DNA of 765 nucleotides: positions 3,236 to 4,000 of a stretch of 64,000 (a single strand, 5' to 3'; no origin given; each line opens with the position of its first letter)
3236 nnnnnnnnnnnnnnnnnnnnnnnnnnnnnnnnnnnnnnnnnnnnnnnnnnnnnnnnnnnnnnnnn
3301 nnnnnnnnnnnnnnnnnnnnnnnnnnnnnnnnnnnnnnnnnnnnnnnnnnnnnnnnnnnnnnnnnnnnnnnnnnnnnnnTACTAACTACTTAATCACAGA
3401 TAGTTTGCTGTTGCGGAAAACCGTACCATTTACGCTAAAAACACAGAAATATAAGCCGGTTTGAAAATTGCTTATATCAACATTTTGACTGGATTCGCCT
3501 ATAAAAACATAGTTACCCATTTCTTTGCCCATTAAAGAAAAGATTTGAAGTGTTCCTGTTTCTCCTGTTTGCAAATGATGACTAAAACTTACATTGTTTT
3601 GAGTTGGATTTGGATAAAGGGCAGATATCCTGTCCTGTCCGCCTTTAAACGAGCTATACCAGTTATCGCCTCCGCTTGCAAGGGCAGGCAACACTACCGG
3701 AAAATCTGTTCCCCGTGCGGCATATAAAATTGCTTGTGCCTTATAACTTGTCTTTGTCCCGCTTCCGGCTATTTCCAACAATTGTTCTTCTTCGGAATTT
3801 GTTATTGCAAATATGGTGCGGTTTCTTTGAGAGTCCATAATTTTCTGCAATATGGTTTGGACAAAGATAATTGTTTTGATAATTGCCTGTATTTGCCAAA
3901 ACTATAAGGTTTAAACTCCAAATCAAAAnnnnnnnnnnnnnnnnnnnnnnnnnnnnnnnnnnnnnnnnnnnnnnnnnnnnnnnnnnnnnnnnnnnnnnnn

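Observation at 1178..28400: Two independent duplication-plus-deletion events created orphan T9SS CTD 'cassettes' beside full-length genes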

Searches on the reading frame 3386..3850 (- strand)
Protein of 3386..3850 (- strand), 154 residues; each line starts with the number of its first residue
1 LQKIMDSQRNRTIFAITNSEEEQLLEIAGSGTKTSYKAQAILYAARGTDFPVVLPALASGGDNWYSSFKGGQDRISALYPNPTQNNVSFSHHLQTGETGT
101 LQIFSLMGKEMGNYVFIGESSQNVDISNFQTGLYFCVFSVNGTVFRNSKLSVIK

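Call 5: search_protein_families(library=pfam, proteins=[window:3386-3850:-], max_evalue=0.01)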
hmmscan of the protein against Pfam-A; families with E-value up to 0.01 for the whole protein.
window:3386-3850:- (154 aa): 1 family
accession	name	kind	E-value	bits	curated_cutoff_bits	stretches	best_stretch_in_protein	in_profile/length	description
PF18962.6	Por_Secre_tail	-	2.6e-10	40.9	27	1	78-145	1-69/75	Secretion system C-terminal sorting domain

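Call 6: search_protein_families(library=ncbifam, proteins=[window:3386-3850:-], max_evalue=0.01)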
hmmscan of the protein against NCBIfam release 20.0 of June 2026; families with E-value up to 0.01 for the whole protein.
window:3386-3850:- (154 aa): 2 families
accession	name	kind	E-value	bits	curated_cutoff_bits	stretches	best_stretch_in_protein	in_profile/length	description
TIGR04183.1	Por_Secre_tail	domain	6.9e-11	42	23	1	78-150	1-69/72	T9SS type A sorting domain-containing protein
NF038113.1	T9SSA_dep_M36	equivalog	1.1e-05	23.8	885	1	75-145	792-860/869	T9SS-dependent M36 family metallopeptidase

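Call 27: find_homologous_proteins(query=window:3386-3850:-, max_evalue=0.001)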
Query window:3386-3850:- (154 aa): 7 proteins with E <= 0.001 among 53 candidates.
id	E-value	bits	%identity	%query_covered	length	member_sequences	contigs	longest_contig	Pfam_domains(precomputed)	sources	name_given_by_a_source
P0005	2.0e-93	328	100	97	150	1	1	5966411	PF18962.8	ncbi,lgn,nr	ncbi:MAG: T9SS type A sorting domain-containing protein [Sphingobacteriales bacterium]|nr:MAG: T9SS 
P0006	4.9e-65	236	75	94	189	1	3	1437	PF18962.8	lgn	-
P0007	8.4e-60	219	73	88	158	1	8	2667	PF18962.8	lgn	-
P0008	1.1e-58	215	68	90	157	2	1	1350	PF18962.8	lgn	-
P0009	2.1e-44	169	55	97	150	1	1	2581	PF18962.8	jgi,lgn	-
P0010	4.9e-44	168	57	96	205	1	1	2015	PF18962.8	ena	-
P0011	3.4e-19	87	76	38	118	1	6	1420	-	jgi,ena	-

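Call 30: find_encoding_contigs(protein=P0009, flank=10000, max_places=6)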
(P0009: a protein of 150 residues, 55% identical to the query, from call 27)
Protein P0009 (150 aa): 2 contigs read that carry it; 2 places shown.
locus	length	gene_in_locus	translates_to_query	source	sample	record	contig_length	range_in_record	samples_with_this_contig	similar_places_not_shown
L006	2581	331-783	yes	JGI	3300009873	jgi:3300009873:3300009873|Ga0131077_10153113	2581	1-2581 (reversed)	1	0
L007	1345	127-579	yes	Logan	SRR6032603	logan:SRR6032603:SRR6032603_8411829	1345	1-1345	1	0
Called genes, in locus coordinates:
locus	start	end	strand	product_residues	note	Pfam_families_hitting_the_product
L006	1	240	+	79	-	?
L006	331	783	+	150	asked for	PF18962:Por_Secre_tail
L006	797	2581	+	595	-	?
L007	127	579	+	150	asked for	PF18962:Por_Secre_tail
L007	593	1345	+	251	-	?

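Call 31: find_encoding_contigs(protein=P0007, flank=10000, max_places=8)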
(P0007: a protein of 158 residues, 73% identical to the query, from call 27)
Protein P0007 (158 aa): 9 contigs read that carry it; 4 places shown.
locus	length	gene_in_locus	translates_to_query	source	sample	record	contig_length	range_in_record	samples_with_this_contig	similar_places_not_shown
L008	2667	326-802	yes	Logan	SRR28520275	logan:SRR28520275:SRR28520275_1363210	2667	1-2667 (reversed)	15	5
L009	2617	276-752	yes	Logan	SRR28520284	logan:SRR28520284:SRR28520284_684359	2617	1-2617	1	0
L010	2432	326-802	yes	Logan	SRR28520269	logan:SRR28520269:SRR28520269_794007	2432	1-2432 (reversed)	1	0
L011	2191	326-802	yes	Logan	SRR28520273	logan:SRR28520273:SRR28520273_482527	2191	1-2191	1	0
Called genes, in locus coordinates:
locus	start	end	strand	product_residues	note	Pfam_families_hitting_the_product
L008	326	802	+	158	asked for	PF18962:Por_Secre_tail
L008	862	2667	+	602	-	?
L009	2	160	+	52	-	?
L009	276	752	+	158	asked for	PF18962:Por_Secre_tail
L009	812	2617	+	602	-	?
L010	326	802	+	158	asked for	PF18962:Por_Secre_tail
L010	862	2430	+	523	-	?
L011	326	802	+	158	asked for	PF18962:Por_Secre_tail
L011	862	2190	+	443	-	?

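Call 40: find_related_loci(query=A3, collection=metagenome_contigs, flank=10000)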
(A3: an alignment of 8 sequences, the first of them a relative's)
Query A3 (150 aa) in metagenome_contigs; peptide patterns used: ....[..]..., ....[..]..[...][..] (x = any residue, [..] = any of these).
469 stretches matched a pattern; 1 encode a relative of the query (tblastn E <= 1e-3); 1 distinct loci.
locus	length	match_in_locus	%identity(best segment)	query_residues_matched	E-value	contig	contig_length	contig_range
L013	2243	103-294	72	7-70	5e-28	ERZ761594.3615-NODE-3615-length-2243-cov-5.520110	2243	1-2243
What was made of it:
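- Tried and rejected: The metagenome_contigs scan returned one IS-disrupted locus (call 40).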

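Call 42: find_encoding_contigs(protein=P0010, flank=10000, max_places=4)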
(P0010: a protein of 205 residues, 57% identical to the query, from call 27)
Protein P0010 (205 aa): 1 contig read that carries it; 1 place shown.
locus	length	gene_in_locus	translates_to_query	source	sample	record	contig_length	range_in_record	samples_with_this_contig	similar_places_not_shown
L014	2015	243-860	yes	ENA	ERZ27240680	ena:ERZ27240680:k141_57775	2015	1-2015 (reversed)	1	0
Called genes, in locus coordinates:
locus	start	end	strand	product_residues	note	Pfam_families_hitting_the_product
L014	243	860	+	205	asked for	PF18962:Por_Secre_tail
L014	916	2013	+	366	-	?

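Call 43: find_encoding_contigs(protein=P0008, flank=10000, max_places=4)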
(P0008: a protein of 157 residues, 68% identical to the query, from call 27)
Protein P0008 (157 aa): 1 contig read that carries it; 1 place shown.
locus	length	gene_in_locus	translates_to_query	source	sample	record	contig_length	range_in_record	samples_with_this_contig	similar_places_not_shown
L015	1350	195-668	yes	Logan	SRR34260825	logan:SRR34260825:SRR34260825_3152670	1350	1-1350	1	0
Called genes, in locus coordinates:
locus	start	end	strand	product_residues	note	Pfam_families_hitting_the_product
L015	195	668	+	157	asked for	PF18962:Por_Secre_tail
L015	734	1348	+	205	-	?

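Call 68: search_protein_families(library=pfam, alignment_id=A5, max_evalue=0.001)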
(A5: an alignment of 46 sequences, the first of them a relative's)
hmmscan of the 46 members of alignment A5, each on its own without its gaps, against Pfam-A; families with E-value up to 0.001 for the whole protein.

A. member 1, P0005 (150 aa): 1 family
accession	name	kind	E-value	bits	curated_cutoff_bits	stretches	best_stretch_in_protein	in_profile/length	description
PF18962.6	Por_Secre_tail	-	2.6e-10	40.9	27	1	74-141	1-69/75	Secretion system C-terminal sorting domain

B. families by the number of members that match (of 46 scanned): 2 families
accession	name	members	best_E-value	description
PF18962.6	Por_Secre_tail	44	1e-16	Secretion system C-terminal sorting domain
PF11589.14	DUF3244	2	0.00068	Domain of unknown function (DUF3244)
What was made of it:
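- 44 of 46 minis keep a Pfam-detectable CTD (call 68). 44 of 46 diverse minis keep an intact CTD (call 68).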

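Call 71: predict_structure(alignment_id=A5)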
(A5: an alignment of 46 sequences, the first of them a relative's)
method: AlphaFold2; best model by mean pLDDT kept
length: 150 residues; sequences in the alignment: 46
mean_pLDDT: 85.3   pTM: 0.55
mean pLDDT of the five models: 85.3, 85.1, 84.4, 83.9, 83.5
residues with pLDDT >= 90: 82; 70-90: 41; 50-70: 18; < 50: 9
segments of 3 or more residues with pLDDT < 50: 1-3, 60-64
pLDDT, mean of each block of 10 residues (from residue 1): 61 87 87 87 76 60 55 95 96 97 97 97 97 96 94
secondary structure, 60 per line:
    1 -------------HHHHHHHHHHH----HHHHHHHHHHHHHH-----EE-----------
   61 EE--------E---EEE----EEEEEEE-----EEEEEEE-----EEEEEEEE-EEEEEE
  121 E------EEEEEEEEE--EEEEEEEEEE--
elements in order: H14-24 H29-42 E75-77 E82-88 E94-100 E106-113 E115-121 E128-136 E139-148
